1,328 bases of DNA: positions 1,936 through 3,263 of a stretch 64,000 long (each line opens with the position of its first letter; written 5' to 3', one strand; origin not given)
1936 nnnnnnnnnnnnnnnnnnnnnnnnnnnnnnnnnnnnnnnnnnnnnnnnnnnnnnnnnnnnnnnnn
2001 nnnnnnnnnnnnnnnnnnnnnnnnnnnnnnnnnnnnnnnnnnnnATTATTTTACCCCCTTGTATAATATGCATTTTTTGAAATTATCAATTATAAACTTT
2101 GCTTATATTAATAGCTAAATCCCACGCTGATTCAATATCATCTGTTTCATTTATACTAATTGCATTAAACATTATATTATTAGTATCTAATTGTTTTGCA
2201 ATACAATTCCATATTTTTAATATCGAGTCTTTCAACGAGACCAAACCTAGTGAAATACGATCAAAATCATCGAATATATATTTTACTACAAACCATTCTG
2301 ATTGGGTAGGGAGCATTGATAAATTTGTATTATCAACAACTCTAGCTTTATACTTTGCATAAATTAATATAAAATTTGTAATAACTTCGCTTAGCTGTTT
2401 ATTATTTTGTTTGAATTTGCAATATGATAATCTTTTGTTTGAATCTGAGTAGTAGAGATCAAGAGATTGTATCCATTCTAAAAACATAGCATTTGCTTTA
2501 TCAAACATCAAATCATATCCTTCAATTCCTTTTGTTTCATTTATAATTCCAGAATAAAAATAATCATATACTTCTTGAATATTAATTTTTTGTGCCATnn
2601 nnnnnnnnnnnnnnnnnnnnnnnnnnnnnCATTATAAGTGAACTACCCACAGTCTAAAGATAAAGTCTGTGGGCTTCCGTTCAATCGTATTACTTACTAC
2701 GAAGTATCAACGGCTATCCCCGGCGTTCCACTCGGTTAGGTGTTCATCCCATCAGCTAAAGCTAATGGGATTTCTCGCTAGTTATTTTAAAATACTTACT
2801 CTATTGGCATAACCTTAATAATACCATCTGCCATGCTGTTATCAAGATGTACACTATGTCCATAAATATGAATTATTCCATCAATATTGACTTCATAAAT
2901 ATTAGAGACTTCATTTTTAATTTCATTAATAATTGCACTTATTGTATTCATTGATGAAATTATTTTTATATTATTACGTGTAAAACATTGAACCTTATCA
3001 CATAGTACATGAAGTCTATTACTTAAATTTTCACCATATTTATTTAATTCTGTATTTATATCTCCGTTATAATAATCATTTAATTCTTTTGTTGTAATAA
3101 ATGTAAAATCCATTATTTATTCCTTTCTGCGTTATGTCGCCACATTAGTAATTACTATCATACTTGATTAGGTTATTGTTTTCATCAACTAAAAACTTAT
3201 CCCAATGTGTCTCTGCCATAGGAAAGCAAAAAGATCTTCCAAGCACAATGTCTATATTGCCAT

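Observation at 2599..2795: Family of GC-rich hairpin elements, in three or four copies and both orientations, in 5' leaders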

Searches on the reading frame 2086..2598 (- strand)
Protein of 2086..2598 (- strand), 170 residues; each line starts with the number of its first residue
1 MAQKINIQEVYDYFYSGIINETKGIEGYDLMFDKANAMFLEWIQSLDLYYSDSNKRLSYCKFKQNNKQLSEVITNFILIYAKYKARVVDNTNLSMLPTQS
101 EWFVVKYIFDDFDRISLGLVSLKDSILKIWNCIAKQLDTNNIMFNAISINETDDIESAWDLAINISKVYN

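Call 15: search_protein_families(library=phrogs, proteins=[window:2086-2598:-], max_evalue=0.001)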
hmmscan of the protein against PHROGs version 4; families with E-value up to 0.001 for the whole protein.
window:2086-2598:- (170 aa): 0 families

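Call 36: find_encoding_contigs(protein=window:2086-2598:-, flank=3000, max_places=10)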
Protein window:2086-2598:- (170 aa): 6 contigs read that carry it; 2 places shown.
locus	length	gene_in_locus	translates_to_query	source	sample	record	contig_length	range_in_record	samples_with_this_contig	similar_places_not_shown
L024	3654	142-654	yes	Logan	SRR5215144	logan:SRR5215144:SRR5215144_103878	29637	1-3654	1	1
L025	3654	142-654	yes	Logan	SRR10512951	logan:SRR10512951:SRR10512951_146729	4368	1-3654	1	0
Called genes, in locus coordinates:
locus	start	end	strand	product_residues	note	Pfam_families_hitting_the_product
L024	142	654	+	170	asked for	-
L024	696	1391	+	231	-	-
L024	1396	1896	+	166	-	PF01541:GIY-YIG (weak)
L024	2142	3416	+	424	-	-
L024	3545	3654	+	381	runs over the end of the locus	PF13479:AAA_24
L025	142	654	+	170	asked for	-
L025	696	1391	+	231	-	-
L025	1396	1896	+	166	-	PF01541:GIY-YIG (weak)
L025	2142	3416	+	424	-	-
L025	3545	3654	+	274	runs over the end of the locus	?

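Call 42: find_homologous_proteins(query=window:2086-2598:-)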
Query window:2086-2598:- (170 aa): 1 proteins with E <= 0.001 among 14 candidates.
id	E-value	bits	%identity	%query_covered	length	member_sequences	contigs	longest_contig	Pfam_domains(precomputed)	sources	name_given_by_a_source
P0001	2.9e-105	367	100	100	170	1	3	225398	-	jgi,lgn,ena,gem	-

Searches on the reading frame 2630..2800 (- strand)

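Call 92: search_protein_families(library=pfam, proteins=[L048:572-1051:+, L048:1264-2373:+, L048:1074-1280:+])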
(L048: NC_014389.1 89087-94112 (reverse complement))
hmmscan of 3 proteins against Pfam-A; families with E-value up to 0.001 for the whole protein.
L048:572-1051:+ (159 aa): 1 family
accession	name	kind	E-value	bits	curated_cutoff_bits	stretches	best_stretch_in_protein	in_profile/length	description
PF01797.21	Y1_Tnp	-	3.6e-33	114.7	23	1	34-155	3-121/121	Transposase IS200 like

L048:1264-2373:+ (369 aa): 3 families
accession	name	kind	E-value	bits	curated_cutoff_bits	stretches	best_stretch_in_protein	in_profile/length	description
PF01385.25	OrfB_IS605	-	2.6e-27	95.8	30.5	1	165-275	4-118/120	Probable transposase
PF07282.18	Cas12f1-like_TNB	-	6.2e-25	87.6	26.3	1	288-356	1-60/60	Cas12f1-like, TNB domain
PF12323.14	HTH_OrfB_IS605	-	3.6e-18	65.2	21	1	1-45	1-46/47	Helix-turn-helix domain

L048:1074-1280:+ (68 aa): 2 families
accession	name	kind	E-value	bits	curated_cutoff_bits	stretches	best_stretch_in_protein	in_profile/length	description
PF01381.28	HTH_3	-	2.7e-06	27.7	23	1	10-60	1-51/55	Helix-turn-helix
PF13560.12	HTH_31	-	0.00083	20.1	27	1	12-50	8-46/64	Helix-turn-helix domain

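Call 93: search_dna_similar(query=L048:1264-2373:+, collection=phages, mode=protein, max_rows=25)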
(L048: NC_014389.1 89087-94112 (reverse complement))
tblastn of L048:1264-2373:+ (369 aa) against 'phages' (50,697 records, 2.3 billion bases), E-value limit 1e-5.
Records with a match: 619; places in all: 857; records where one place covers at least 80% of the query: 403.
Best place of each record, by identity: 60-80% 2; <60% 617.
By first word of the organism name: Salinibacter 182; Staphylococcus 98; Mycobacterium 44; Lactobacillus 26; Helicobacter 24; Bacteriophage 22; Bacillus 20; Streptococcus 18; Prevotella 15; Campylobacter 11; and 47 more.
By host as written in the record: Salinibacter ruber M8 182; - 55; Staphylococcus aureus 31; Mycobacterium smegmatis mc2 155 29; Prevotella sp. 15; Helicobacter pylori 15; Lactobacillus plantarum 10; Streptococcus thermophilus 8; and 149 more.
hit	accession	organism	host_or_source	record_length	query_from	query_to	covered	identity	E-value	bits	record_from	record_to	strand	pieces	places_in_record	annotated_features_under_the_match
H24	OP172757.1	Enterocloster phage CB473P3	Enterocloster bolteae DA473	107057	1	363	98%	65.3%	2e-157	495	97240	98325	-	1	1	hypothetical protein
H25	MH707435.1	Bacillus phage BSP21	Bacillus subtilis KACC 17797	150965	3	365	98%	52.2%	3e-114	370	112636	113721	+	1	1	hypothetical protein: hypothetical protein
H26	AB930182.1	Bacillus phage SPG24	Bacillus subtilis G24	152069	3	365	98%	52.2%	3e-114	370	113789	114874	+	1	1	none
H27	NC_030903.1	Bacillus phage SPG24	Bacillus subtilis G24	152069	3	365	98%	52.2%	3e-114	370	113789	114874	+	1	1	transposase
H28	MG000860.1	Bacillus phage BSP9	Bacillus subtilis ATCC 15245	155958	3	365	98%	52.2%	3e-114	370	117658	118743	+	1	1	hypothetical protein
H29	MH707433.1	Bacillus phage BSP18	Bacillus subtilis KACC 17797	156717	3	365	98%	52.2%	3e-114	370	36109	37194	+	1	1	transposase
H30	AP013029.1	Bacillus phage phiNIT1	Bacillus subtilis (natto)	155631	3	365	98%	52.2%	1e-113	369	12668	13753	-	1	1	orf374: hypothetical protein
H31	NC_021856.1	Bacillus phage phiNIT1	Bacillus subtilis (natto)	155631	3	365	98%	52.2%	1e-113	369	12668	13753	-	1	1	orf374: transposase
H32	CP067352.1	Clostridioides phage ES-S-0173-01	Clostridioides sp. ES-S-0173-01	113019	3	365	98%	52.0%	2e-113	369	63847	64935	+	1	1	record has no annotation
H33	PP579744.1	Bacillus phage KKP_4049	Bacillus licheniformis KKP_3876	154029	3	365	98%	51.9%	1e-113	369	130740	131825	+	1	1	hypothetical protein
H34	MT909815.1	Enterococcus phage iF6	Enterococcus faecium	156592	3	365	98%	51.4%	6e-111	361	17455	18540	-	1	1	transposase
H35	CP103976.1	Clostridioides phage HGP05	Clostridioides difficile HGP05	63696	2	365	99%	50.0%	2e-116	377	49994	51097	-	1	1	record has no annotation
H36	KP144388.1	Geobacillus virus E3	failed fermentation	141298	1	365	99%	48.9%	3e-107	350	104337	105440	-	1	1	transposase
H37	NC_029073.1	Geobacillus virus E3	failed fermentation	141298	1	365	99%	48.9%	3e-107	350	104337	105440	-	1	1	transposase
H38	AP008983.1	Clostridium phage c-st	Clostridium botulinum type C strain ...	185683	1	356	96%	50.1%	8e-102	335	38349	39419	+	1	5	putative IS transposase (OrfB)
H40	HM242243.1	Brochothrix phage A9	Brochothrix thermosphacta HER1187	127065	3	363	98%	49.2%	3e-91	304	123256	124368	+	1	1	gp191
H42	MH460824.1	Paenibacillus phage Unity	Paenibacillus larvae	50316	3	365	98%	47.3%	5e-101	332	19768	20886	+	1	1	transposase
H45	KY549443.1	Enterococcus phage EFP01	Enterococcus faecium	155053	2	363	98%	46.0%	4e-90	301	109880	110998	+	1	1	transposase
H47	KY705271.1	Streptococcus phage P7574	Streptococcus thermophilus ST68757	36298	3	363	98%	45.3%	4e-91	304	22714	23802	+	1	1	transposase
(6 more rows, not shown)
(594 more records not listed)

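Call 94: get_annotated_region(hit=H24, flank=1500)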
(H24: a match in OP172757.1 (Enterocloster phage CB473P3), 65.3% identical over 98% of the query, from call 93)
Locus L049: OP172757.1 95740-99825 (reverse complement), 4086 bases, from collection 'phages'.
description: Enterocloster phage CB473P3, complete genome.
organism: Enterocloster phage CB473P3 (NCBI taxid 2968633)
taxonomy: Viruses; Duplodnaviria; Heunggongvirae; Uroviricota; Caudoviricetes
host: Enterocloster bolteae DA473; source: municipal sewage; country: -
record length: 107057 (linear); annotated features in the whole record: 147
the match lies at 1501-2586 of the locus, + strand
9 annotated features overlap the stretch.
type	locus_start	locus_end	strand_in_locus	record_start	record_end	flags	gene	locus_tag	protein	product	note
CDS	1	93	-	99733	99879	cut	-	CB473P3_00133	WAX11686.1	hypothetical protein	-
CDS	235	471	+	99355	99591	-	-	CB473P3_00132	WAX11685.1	hypothetical protein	-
CDS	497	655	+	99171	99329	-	-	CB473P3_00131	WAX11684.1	hypothetical protein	-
CDS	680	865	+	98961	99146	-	-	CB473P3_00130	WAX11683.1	hypothetical protein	-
CDS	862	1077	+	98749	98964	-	-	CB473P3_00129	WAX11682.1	hypothetical protein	-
CDS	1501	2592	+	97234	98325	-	-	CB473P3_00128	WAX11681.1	hypothetical protein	-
CDS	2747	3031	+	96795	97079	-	-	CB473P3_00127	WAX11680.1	hypothetical protein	-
CDS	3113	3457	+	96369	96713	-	-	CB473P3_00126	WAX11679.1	hypothetical protein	-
CDS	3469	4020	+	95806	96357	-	-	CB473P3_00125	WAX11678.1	hypothetical protein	-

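Call 95: get_annotated_region(hit=H25, flank=1500)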
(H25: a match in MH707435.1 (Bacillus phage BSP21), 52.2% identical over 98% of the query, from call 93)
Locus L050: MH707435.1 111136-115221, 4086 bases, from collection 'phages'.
description: Bacillus phage BSP21, complete genome.
organism: Bacillus phage BSP21 (NCBI taxid 2301658)
taxonomy: Viruses; Duplodnaviria; Heunggongvirae; Uroviricota; Caudoviricetes; Herelleviridae; Bastillevirinae; Nitunavirus
host: Bacillus subtilis KACC 17797; source: -; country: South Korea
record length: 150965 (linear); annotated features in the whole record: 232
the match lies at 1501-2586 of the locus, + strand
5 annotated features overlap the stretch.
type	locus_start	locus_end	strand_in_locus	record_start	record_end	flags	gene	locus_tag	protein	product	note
CDS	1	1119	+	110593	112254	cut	putative portal protein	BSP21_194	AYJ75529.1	putative portal protein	Length:1662; Found at strand:positive; start codon:ATG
CDS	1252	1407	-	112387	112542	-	hypothetical protein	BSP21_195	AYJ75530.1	hypothetical protein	Length:156; Found at strand:negative; start codon:ATG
CDS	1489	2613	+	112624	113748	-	hypothetical protein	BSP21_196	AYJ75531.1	hypothetical protein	Length:1125; Found at strand:positive; start codon:ATG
CDS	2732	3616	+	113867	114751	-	putative prohead protease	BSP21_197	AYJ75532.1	putative prohead protease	Length:885; Found at strand:positive; start codon:ATG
CDS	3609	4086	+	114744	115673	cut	hypothetical protein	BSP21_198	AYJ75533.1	hypothetical protein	Length:930; Found at strand:positive; start codon:ATG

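Call 96: get_annotated_region(hit=H32, flank=1500)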
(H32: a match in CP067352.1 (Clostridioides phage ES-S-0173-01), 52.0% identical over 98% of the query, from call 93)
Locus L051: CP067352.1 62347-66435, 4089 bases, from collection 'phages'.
description: Clostridioides phage ES-S-0173-01, complete sequence.
organism: Clostridioides phage ES-S-0173-01 (NCBI taxid 2802961)
taxonomy: Viruses; Duplodnaviria; Heunggongvirae; Uroviricota; Caudoviricetes
host: Clostridioides sp. ES-S-0173-01; source: soil; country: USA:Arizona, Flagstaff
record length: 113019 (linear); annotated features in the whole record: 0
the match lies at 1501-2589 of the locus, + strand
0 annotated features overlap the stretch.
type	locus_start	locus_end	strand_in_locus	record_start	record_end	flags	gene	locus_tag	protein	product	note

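Call 98: get_annotated_region(hit=H35, flank=600)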
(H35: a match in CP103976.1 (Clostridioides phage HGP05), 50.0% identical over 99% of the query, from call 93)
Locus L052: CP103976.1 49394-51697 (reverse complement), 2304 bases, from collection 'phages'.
description: Clostridioides phage HGP05, complete sequence.
organism: Clostridioides phage HGP05 (NCBI taxid 2976353)
taxonomy: Viruses; Duplodnaviria; Heunggongvirae; Uroviricota; Caudoviricetes
host: Clostridioides difficile HGP05; source: soil; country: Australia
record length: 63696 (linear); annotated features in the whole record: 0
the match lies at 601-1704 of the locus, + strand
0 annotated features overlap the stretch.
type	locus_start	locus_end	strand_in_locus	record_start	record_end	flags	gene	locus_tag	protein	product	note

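Call 99: get_annotated_region(hit=H38, flank=600)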
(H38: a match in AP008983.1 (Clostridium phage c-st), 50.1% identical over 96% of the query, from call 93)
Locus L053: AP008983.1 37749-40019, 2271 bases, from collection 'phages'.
description: Clostridium phage c-st genomic DNA, complete genome.
organism: Clostridium phage c-st (NCBI taxid 12336)
taxonomy: Viruses; Duplodnaviria; Heunggongvirae; Uroviricota; Caudoviricetes
host: Clostridium botulinum type C strain C-Stockholm; source: -; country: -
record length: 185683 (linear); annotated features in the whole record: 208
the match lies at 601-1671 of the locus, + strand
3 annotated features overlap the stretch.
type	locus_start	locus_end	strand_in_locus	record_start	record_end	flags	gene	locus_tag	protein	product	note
CDS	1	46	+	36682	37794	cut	-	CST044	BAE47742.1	putative DNA methylase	similar to DNA methylases, e.g., (gi|15088756|ref|NP_150145.1|) [Streptococcus pneumoniae bacteriophage MM1] percent ...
CDS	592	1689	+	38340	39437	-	-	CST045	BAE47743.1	putative IS transposase (OrfB)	similar to transposase-related proteins, e.g., gi|28210119|ref|NP_781063.1| [Clostridium tetani E88] percent identity ...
CDS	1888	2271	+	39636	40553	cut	-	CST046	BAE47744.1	putative guanylate kinase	weakly to guanylate kinases,e.g., (gi|18146118|dbj|BAB82158.1|) [Clostridium perfringens] percent identity 27 in 138 ...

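Call 100: get_annotated_region(hit=H36, flank=600)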
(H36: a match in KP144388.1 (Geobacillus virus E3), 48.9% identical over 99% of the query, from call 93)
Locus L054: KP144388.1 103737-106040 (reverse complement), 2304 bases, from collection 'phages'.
description: Geobacillus virus E3, complete genome.
organism: Geobacillus virus E3 (NCBI taxid 1572712)
taxonomy: Viruses; Duplodnaviria; Heunggongvirae; Uroviricota; Caudoviricetes
host: -; source: failed fermentation; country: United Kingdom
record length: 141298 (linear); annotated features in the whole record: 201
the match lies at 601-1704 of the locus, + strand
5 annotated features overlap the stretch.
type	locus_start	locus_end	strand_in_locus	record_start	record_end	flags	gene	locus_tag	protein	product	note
CDS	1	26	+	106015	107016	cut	-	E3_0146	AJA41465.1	integrase-like protein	GP146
CDS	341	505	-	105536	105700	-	-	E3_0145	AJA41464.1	hypothetical protein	GP145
CDS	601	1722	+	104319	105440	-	-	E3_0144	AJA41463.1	transposase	GP144; ORFB IS605-like transposase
CDS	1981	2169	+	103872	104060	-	-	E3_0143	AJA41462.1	hypothetical protein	GP143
CDS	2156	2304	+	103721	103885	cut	-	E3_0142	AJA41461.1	hypothetical protein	GP142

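Call 101: get_annotated_region(hit=H34, flank=600)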
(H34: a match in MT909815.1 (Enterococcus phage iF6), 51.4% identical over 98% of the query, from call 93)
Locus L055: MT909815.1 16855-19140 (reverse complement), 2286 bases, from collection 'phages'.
description: Enterococcus phage iF6, complete genome.
organism: Enterococcus phage iF6 (NCBI taxid 2765371)
taxonomy: Viruses; Duplodnaviria; Heunggongvirae; Uroviricota; Caudoviricetes; Herelleviridae; Brockvirinae; Schiekvirus
host: Enterococcus faecium; source: -; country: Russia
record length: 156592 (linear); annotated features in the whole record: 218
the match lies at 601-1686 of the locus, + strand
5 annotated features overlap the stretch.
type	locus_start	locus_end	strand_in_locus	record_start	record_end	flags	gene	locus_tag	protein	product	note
CDS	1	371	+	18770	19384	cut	-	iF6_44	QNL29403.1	ribonucleotide reductase of class III (anaerobic)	-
CDS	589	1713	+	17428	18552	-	-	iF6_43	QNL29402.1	transposase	-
CDS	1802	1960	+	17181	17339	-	-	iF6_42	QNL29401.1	hypothetical protein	-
CDS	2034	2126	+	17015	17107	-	-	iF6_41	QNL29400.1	hypothetical protein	-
CDS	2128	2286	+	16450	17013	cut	-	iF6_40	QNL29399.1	hypothetical protein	-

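Call 102: get_annotated_region(hit=H40, flank=600)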
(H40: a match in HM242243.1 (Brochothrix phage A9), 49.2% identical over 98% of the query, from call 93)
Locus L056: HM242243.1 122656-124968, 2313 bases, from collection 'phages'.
description: Brochothrix phage A9, complete genome.
organism: Brochothrix phage A9 (NCBI taxid 857312)
taxonomy: Viruses; Duplodnaviria; Heunggongvirae; Uroviricota; Caudoviricetes; Herelleviridae; Klumppvirus; Klumppvirus A9
host: Brochothrix thermosphacta HER1187; source: -; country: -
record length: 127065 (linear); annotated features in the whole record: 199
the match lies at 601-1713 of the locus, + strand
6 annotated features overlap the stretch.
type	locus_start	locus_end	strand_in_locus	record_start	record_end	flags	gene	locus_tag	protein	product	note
CDS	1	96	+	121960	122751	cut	-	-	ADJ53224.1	gp189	-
CDS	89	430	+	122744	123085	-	-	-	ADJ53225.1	gp190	-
CDS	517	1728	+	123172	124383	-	-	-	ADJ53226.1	gp191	putative transposase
CDS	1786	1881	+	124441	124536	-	-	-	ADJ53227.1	gp192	-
CDS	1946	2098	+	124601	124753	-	-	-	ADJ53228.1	gp193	-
CDS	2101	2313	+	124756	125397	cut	-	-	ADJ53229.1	gp194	-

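Call 103: get_annotated_region(hit=H42, flank=600)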
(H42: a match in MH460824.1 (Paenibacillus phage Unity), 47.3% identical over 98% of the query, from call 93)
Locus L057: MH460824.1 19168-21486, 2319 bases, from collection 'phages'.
description: Paenibacillus phage Unity, complete genome.
organism: Paenibacillus phage Unity (NCBI taxid 2282396)
taxonomy: Viruses; Duplodnaviria; Heunggongvirae; Uroviricota; Caudoviricetes; Halcyonevirus; Halcyonevirus unity
host: Paenibacillus larvae; source: beehive; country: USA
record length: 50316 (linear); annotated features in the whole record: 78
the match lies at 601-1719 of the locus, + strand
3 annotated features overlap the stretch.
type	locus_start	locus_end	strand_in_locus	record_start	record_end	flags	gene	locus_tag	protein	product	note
CDS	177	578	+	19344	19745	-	-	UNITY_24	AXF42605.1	transposase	-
CDS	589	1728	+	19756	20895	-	-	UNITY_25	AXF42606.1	transposase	-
CDS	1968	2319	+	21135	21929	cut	-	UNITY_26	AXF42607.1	KilAC domain BRO family antirepressor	-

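Call 104: get_annotated_region(hit=H47, flank=600)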
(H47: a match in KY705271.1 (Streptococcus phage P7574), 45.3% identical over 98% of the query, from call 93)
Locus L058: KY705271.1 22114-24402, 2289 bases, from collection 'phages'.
description: Streptococcus phage P7574, complete genome.
organism: Streptococcus phage P7574 (NCBI taxid 1971430)
taxonomy: Viruses; Duplodnaviria; Heunggongvirae; Uroviricota; Caudoviricetes; Aliceevansviridae; Moineauvirus; Moineauvirus P7574
host: Streptococcus thermophilus ST68757; source: whey; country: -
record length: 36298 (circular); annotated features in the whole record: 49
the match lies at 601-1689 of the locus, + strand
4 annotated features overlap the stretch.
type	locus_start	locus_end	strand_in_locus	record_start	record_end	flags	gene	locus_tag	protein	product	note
CDS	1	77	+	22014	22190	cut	-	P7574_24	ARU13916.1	hypothetical protein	-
CDS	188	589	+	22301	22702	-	-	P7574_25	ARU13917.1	transposase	-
CDS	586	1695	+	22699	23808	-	-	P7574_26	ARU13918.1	transposase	-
CDS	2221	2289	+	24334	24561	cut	-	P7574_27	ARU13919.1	Cro-like repressor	-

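Call 105: get_annotated_region(hit=H45, flank=600)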
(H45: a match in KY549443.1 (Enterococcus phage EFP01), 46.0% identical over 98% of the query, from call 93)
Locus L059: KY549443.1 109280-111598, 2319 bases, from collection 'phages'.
description: Enterococcus phage EFP01, complete genome.
organism: Enterococcus phage EFP01 (NCBI taxid 1926594)
taxonomy: Viruses; Duplodnaviria; Heunggongvirae; Uroviricota; Caudoviricetes; Herelleviridae; Brockvirinae; Schiekvirus; Schiekvirus EFP01
host: Enterococcus faecium; source: sewage; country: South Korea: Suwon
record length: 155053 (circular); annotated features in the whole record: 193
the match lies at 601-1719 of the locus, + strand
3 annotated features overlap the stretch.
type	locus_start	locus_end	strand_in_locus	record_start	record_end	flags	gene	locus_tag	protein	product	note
CDS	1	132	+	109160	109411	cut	-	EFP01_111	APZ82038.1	hypothetical protein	-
CDS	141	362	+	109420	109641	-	-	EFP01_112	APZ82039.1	hypothetical protein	-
CDS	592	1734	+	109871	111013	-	-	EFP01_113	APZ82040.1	transposase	-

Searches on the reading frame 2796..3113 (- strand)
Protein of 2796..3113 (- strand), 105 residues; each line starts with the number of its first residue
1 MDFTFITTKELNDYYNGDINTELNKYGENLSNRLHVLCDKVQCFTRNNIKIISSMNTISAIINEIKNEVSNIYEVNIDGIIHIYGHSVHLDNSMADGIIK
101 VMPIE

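Call 15: search_protein_families(library=phrogs, proteins=[window:2796-3113:-], max_evalue=0.001)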
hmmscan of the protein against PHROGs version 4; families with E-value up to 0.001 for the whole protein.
window:2796-3113:- (105 aa): 0 families

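Call 39: find_encoding_contigs(protein=window:2796-3113:-, flank=3000, max_places=10)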
Protein window:2796-3113:- (105 aa): 4 contigs read that carry it; 1 place shown.
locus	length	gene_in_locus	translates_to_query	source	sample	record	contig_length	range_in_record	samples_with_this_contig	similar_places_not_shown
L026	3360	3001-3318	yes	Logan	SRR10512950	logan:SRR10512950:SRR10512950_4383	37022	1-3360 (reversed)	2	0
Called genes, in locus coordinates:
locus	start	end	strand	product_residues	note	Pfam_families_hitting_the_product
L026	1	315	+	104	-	-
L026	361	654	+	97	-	-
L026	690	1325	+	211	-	-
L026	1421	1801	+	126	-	-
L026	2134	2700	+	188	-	-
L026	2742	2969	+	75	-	-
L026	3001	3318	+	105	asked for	-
